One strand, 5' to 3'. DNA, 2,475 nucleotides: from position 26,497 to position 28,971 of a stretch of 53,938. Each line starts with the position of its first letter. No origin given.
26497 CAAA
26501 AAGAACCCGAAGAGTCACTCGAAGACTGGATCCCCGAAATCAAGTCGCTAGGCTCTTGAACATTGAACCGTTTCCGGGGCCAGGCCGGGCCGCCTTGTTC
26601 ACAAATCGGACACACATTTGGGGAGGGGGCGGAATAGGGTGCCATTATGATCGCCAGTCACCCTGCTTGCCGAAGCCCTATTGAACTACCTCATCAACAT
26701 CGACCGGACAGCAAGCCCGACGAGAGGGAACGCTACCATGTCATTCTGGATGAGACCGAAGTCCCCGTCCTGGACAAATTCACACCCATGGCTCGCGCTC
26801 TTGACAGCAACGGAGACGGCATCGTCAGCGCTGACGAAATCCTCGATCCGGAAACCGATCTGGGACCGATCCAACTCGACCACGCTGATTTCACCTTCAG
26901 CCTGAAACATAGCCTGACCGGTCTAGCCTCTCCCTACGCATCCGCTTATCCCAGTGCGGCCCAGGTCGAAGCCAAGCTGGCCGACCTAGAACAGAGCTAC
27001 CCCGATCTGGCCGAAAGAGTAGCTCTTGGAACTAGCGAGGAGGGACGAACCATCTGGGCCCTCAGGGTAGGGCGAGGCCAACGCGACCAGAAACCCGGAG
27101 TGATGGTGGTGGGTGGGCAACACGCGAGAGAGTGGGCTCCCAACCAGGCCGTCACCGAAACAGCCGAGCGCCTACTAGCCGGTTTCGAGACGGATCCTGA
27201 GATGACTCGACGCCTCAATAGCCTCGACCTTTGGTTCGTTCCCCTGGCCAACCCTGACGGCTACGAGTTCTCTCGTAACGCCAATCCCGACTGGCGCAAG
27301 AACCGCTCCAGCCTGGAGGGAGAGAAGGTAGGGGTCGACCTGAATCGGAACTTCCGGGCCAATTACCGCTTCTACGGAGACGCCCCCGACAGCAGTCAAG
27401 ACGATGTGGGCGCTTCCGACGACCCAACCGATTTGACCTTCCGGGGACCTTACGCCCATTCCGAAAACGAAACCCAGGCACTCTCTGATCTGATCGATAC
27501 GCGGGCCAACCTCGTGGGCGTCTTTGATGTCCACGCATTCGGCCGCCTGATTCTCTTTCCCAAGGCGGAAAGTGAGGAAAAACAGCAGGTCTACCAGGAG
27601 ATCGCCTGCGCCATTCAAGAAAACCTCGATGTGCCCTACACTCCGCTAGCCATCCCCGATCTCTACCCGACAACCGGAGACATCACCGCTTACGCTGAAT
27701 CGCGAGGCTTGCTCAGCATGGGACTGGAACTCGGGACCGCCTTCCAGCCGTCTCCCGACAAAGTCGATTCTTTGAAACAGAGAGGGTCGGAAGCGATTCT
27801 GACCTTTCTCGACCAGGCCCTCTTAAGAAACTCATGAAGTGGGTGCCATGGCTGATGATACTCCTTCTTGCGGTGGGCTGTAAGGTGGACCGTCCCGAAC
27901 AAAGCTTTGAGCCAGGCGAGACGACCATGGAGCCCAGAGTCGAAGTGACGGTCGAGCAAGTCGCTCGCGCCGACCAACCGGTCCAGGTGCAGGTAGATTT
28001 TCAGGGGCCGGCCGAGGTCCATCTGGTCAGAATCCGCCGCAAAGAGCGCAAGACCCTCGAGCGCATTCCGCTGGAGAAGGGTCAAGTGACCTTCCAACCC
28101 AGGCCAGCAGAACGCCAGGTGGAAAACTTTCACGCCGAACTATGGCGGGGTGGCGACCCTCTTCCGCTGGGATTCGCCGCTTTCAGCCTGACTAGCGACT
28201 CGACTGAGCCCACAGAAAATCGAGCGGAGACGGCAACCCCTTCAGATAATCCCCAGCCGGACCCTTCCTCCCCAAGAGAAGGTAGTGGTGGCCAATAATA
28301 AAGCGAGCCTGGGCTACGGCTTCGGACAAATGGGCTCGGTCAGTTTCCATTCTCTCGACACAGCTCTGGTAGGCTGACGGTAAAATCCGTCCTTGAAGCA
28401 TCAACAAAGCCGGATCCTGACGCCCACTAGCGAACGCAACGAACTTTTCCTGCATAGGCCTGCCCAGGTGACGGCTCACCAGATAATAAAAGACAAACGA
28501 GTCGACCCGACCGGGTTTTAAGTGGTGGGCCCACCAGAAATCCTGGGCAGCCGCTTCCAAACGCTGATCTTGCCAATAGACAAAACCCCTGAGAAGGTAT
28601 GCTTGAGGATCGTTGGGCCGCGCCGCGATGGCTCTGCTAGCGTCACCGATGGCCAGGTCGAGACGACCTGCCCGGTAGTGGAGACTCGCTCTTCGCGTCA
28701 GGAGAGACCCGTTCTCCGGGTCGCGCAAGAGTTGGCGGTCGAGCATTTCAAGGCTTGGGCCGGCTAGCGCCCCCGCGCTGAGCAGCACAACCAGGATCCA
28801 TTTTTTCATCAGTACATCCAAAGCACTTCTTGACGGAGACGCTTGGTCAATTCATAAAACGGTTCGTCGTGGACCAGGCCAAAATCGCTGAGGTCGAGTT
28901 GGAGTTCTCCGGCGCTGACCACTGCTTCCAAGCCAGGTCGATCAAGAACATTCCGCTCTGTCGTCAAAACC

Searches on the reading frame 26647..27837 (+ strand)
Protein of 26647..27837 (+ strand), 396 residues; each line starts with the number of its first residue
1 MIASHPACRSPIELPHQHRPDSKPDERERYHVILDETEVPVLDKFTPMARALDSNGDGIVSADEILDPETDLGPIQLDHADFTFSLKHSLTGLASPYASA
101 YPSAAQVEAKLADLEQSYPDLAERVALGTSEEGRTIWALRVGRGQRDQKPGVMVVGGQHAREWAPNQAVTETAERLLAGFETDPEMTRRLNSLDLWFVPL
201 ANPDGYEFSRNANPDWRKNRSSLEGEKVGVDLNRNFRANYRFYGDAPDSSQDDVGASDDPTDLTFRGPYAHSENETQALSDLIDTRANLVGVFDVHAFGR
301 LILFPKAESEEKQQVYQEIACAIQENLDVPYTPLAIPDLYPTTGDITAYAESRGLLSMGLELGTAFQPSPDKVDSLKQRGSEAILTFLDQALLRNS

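Call 54: search_protein_families(library=pfam, proteins=[window:26647-27837:+], max_evalue=0.0001)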
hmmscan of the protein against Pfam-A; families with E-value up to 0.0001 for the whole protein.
window:26647-27837:+ (396 aa): 1 family
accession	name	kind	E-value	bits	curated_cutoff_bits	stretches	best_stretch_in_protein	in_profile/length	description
PF00246.29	Peptidase_M14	-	9.2e-57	193.3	21.6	1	108-363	2-262/286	Zinc carboxypeptidase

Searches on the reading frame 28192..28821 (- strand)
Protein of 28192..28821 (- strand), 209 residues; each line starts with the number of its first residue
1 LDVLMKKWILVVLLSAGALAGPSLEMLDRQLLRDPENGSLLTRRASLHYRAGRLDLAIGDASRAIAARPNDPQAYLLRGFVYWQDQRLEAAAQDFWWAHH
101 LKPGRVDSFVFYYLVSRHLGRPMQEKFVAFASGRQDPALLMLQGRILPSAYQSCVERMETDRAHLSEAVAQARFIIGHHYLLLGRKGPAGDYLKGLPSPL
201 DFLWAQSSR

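Call 54: search_protein_families(library=pfam, proteins=[window:28192-28821:-], max_evalue=0.0001)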
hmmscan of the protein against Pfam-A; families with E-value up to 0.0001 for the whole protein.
window:28192-28821:- (209 aa): 5 families
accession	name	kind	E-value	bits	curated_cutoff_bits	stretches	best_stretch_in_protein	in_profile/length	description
PF13432.12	TPR_16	-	1e-09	39.1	32.7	1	43-94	2-53/65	Tetratricopeptide repeat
PF00515.34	TPR_1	-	8.2e-07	29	27.8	0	41-71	4-34/34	Tetratricopeptide repeat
PF13371.12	TPR_9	-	2e-05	24.9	35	0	61-107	18-64/73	Tetratricopeptide repeat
PF13414.12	TPR_11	-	3.1e-05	24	26.8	1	48-85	4-41/42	TPR repeat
PF07719.23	TPR_2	-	6.1e-05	23.3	27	0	41-71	4-34/34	Tetratricopeptide repeat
